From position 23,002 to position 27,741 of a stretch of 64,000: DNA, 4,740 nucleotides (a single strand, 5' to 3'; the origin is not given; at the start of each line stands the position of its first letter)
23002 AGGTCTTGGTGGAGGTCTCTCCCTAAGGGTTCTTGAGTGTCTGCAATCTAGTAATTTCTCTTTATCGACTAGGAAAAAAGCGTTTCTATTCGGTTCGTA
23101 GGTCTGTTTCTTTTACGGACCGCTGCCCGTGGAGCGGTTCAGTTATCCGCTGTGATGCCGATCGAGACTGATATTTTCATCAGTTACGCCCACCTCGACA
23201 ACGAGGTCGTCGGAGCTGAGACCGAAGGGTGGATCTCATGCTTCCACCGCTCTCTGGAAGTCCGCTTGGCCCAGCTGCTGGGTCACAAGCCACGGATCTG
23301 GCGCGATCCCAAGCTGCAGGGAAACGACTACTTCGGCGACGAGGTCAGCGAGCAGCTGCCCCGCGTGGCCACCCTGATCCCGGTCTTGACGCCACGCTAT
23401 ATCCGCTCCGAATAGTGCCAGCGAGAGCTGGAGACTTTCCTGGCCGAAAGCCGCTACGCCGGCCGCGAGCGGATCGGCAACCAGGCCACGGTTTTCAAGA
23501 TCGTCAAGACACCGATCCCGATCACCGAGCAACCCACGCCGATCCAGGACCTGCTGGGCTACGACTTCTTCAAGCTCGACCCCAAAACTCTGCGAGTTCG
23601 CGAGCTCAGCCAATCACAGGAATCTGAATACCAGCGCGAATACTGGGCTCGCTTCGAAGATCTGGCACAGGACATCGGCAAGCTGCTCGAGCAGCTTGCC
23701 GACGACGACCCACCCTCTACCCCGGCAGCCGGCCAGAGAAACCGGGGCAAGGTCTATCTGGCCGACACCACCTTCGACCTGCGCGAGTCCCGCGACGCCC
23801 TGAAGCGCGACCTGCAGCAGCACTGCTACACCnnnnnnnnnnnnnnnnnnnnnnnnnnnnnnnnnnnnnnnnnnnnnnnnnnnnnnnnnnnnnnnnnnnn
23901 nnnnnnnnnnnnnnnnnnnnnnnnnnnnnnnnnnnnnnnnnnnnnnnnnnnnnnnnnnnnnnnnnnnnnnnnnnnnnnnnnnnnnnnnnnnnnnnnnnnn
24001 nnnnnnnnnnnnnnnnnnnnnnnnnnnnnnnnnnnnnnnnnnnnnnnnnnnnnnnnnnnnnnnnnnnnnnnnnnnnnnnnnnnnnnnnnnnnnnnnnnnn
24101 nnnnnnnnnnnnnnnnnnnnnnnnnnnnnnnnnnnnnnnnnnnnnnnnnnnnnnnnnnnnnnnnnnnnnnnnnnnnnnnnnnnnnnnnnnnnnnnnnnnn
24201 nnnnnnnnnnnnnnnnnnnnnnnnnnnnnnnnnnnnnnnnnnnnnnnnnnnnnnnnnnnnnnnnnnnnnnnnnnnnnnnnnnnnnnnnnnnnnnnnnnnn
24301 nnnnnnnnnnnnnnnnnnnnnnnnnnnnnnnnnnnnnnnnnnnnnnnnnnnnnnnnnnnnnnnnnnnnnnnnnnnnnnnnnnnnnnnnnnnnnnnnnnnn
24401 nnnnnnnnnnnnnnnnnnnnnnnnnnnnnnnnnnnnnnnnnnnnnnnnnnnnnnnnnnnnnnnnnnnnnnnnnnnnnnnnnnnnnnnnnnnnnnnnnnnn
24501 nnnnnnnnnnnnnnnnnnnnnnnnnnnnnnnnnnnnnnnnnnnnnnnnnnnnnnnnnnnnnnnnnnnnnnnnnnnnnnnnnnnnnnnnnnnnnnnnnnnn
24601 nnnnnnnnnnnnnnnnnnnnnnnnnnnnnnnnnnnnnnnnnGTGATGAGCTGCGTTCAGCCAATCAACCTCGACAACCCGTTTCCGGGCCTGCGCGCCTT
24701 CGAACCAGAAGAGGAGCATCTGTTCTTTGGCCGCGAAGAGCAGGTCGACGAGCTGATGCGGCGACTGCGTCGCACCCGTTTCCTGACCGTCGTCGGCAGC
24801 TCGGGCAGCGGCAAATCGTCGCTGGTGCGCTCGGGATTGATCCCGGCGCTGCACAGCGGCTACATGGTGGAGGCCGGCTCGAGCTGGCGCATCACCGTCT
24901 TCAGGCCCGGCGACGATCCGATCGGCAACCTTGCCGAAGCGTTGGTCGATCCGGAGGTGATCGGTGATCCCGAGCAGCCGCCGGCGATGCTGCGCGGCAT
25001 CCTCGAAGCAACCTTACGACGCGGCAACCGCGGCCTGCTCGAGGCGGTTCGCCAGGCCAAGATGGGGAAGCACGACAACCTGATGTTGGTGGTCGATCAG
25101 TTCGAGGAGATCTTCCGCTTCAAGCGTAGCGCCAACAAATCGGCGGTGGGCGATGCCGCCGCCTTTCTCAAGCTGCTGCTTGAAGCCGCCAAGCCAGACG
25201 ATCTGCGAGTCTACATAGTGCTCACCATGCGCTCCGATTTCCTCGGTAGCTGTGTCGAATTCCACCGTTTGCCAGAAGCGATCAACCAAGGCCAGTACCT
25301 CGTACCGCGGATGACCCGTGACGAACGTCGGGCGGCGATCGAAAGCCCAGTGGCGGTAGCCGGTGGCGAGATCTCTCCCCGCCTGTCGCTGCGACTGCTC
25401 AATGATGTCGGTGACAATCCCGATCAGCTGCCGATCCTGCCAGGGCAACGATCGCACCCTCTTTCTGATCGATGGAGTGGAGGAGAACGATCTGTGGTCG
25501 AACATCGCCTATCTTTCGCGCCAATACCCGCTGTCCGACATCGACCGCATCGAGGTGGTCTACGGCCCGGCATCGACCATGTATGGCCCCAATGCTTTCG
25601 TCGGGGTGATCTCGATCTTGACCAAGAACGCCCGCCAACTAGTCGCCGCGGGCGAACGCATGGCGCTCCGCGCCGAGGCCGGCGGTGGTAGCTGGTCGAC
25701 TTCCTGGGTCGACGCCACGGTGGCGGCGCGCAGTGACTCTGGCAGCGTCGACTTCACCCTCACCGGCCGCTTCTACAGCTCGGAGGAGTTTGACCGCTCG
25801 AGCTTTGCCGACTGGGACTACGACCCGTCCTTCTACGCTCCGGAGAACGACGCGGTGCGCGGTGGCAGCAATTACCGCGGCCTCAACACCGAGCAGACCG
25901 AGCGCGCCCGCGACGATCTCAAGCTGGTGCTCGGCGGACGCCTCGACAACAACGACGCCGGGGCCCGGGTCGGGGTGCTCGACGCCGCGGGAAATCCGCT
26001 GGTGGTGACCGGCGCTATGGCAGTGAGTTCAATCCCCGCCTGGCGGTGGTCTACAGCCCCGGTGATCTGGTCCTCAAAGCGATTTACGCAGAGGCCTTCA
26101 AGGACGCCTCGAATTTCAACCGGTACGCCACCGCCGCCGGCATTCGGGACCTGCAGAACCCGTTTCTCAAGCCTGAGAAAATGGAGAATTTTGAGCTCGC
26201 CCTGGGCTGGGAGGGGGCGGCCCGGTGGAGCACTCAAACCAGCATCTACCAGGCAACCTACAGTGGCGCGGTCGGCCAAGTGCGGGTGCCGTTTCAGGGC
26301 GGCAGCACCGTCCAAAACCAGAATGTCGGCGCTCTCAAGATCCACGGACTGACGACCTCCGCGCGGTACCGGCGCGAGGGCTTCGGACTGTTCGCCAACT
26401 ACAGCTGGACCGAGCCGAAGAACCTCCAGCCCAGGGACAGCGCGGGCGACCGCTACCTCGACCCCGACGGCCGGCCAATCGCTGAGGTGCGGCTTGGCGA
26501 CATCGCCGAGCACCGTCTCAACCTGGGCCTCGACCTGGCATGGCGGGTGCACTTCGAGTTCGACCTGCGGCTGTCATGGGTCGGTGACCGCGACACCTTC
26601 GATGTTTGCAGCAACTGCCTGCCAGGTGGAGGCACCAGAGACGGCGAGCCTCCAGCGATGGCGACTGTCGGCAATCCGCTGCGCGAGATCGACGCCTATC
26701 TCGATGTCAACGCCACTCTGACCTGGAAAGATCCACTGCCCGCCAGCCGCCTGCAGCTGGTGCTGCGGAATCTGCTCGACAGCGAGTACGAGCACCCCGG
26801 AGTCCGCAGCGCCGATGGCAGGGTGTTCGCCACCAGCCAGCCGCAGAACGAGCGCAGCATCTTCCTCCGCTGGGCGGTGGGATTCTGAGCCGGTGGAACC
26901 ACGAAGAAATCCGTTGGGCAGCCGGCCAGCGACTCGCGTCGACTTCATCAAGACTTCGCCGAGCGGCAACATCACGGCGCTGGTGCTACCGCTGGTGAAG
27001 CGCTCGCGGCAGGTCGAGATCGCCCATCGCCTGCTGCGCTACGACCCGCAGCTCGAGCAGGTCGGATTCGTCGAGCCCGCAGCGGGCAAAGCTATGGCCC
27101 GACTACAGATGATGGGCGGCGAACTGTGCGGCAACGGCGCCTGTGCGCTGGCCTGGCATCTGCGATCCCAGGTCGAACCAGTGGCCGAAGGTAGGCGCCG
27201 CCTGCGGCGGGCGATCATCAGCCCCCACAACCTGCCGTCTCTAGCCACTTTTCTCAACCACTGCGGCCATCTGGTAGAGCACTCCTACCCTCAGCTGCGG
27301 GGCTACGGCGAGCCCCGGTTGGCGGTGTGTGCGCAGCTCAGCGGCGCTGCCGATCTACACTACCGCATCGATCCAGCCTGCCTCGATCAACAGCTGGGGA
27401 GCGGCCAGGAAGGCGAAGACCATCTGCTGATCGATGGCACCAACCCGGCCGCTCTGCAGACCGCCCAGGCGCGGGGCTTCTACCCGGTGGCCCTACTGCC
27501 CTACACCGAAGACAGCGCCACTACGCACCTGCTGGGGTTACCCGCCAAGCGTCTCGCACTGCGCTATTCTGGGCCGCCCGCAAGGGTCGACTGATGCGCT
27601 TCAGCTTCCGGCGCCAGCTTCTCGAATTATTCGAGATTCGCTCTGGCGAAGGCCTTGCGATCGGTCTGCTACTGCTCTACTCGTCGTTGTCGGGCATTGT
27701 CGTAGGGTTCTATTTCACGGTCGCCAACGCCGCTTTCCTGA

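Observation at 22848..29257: AT-rich-bounded island of serial pseudogenes (TIR, STAND NTPase, TBDR, Npt-like transporter) between speA and a STAS/DHS module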

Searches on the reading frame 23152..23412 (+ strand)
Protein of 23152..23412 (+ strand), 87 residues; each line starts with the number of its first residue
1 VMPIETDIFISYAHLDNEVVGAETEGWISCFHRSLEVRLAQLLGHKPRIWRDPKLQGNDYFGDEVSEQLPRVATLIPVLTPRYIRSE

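Call 7: search_protein_families(library=pfam, max_evalue=0.01, proteins=[window:23152-23412:+])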
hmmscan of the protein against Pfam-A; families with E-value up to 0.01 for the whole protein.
window:23152-23412:+ (87 aa): 1 family
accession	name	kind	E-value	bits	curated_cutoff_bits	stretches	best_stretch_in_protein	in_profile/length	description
PF13676.11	TIR_2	-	0.0062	17.5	28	0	8-86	1-65/122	TIR domain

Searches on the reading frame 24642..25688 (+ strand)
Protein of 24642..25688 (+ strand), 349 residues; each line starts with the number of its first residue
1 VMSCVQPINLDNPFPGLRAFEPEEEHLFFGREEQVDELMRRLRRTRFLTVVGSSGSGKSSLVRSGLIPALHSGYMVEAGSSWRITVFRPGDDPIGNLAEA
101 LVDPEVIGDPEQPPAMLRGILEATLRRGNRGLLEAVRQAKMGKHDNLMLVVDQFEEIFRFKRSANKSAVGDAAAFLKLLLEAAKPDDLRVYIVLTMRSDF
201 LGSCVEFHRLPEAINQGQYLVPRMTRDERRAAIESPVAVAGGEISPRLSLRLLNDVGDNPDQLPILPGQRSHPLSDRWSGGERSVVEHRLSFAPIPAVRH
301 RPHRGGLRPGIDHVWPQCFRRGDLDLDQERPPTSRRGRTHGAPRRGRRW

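Call 7: search_protein_families(library=pfam, max_evalue=0.01, proteins=[window:24642-25688:+])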
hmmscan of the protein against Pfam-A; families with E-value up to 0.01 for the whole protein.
window:24642-25688:+ (349 aa): 6 families
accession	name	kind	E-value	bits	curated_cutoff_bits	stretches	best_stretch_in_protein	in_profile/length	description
PF20703.3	nSTAND1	-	1.5e-68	232.6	27.1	1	13-280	1-239/379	Novel STAND NTPase 1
PF13191.12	AAA_16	-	1.6e-08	35.7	32.6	1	28-157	2-144/167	AAA ATPase domain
PF25201.1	nSTAND6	-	0.00015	22.3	27.7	1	29-64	2-37/148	Novel STAND NTPase 6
PF20720.3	nSTAND3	-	0.0014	18.8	27.2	0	33-75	5-47/155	Novel STAND NTPase 3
PF13401.12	AAA_22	-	0.0031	18.3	27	0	44-190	4-118/130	AAA domain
PF03193.22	RsgA_GTPase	-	0.0033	17.7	30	1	32-64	94-125/174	RsgA GTPase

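Call 17: search_protein_families(library=ncbifam, max_evalue=0.01, proteins=[window:24642-25688:+])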
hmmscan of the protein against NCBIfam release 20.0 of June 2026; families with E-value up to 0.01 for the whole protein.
window:24642-25688:+ (349 aa): 2 families
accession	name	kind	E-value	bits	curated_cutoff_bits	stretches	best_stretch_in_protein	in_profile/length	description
TIGR02237.1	recomb_radB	equivalog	0.0022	17.9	172.4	1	140-200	91-153/210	DNA repair and recombination protein RadB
TIGR00972.1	3a0107s01c2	equivalog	0.0055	16.1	343.2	1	21-64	3-46/248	phosphate ABC transporter ATP-binding protein PstB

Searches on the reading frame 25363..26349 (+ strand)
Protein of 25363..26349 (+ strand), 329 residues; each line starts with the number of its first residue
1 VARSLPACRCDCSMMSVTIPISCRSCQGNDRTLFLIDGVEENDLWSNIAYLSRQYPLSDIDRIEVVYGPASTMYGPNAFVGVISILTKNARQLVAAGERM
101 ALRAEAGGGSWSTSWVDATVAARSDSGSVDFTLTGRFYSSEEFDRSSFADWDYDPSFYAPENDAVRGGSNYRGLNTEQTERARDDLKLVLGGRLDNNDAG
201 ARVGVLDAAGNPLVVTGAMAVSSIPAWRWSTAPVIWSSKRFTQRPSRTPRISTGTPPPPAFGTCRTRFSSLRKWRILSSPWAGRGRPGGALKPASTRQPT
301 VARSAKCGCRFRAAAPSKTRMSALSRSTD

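Call 7: search_protein_families(library=pfam, max_evalue=0.01, proteins=[window:25363-26349:+])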
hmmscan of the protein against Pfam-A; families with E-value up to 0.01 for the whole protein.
window:25363-26349:+ (329 aa): 1 family
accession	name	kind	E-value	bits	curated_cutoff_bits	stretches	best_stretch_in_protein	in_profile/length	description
PF07715.20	Plug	-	2.1e-09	38.3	23.9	1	28-82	55-107/107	TonB-dependent Receptor Plug Domain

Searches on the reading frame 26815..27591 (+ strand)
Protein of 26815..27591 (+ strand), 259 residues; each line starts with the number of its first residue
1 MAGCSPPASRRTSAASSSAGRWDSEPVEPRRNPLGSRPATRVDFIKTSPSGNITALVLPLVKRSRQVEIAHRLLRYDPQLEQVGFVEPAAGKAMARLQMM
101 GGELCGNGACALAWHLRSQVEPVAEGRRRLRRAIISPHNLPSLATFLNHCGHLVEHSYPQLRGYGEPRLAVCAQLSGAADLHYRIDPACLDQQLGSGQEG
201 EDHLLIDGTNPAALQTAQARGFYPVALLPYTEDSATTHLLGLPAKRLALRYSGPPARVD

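Call 7: search_protein_families(library=pfam, max_evalue=0.01, proteins=[window:26815-27591:+])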
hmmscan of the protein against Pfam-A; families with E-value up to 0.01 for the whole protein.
window:26815-27591:+ (259 aa): 0 families

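Call 17: search_protein_families(library=ncbifam, max_evalue=0.01, proteins=[window:26815-27591:+])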
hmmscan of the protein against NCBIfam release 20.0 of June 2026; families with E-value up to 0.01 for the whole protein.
window:26815-27591:+ (259 aa): 2 families
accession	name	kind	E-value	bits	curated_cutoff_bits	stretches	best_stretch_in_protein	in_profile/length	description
NF052224.1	HistRaceHisRFuso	equivalog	2.4e-10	40.6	400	1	41-116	2-73/254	histidine racemase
NF033599.1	His_racem_CntK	equivalog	2.8e-10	40.2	300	1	41-119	3-84/271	histidine racemase CntK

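Call 19: search_solved_structures(query=window:26815-27591:+, max_evalue=1, show_alignments=3)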
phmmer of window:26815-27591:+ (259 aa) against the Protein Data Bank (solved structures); distinct sequences matched with E-value up to 1: 7.
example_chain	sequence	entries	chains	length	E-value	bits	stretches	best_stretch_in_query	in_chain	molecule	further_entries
9cr6_A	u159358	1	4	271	2.6e-05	27.5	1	40-114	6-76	Histidine racemase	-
6jis_A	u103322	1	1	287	6.5e-05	26.2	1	41-118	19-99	Diaminopimelate epimerase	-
6l4l_A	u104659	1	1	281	9.9e-05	25.6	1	42-118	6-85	Diaminopimelate epimerase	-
9cr1_A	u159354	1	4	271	0.00059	23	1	40-114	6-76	Histidine racemase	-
6jiw_A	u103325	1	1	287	0.0016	21.6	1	41-118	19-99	Diaminopimelate epimerase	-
2fvz_A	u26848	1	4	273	0.21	14.6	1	129-192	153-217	Inositol monophosphatase 2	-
2czh_A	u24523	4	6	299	0.24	14.5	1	130-192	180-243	Inositol monophosphatase 2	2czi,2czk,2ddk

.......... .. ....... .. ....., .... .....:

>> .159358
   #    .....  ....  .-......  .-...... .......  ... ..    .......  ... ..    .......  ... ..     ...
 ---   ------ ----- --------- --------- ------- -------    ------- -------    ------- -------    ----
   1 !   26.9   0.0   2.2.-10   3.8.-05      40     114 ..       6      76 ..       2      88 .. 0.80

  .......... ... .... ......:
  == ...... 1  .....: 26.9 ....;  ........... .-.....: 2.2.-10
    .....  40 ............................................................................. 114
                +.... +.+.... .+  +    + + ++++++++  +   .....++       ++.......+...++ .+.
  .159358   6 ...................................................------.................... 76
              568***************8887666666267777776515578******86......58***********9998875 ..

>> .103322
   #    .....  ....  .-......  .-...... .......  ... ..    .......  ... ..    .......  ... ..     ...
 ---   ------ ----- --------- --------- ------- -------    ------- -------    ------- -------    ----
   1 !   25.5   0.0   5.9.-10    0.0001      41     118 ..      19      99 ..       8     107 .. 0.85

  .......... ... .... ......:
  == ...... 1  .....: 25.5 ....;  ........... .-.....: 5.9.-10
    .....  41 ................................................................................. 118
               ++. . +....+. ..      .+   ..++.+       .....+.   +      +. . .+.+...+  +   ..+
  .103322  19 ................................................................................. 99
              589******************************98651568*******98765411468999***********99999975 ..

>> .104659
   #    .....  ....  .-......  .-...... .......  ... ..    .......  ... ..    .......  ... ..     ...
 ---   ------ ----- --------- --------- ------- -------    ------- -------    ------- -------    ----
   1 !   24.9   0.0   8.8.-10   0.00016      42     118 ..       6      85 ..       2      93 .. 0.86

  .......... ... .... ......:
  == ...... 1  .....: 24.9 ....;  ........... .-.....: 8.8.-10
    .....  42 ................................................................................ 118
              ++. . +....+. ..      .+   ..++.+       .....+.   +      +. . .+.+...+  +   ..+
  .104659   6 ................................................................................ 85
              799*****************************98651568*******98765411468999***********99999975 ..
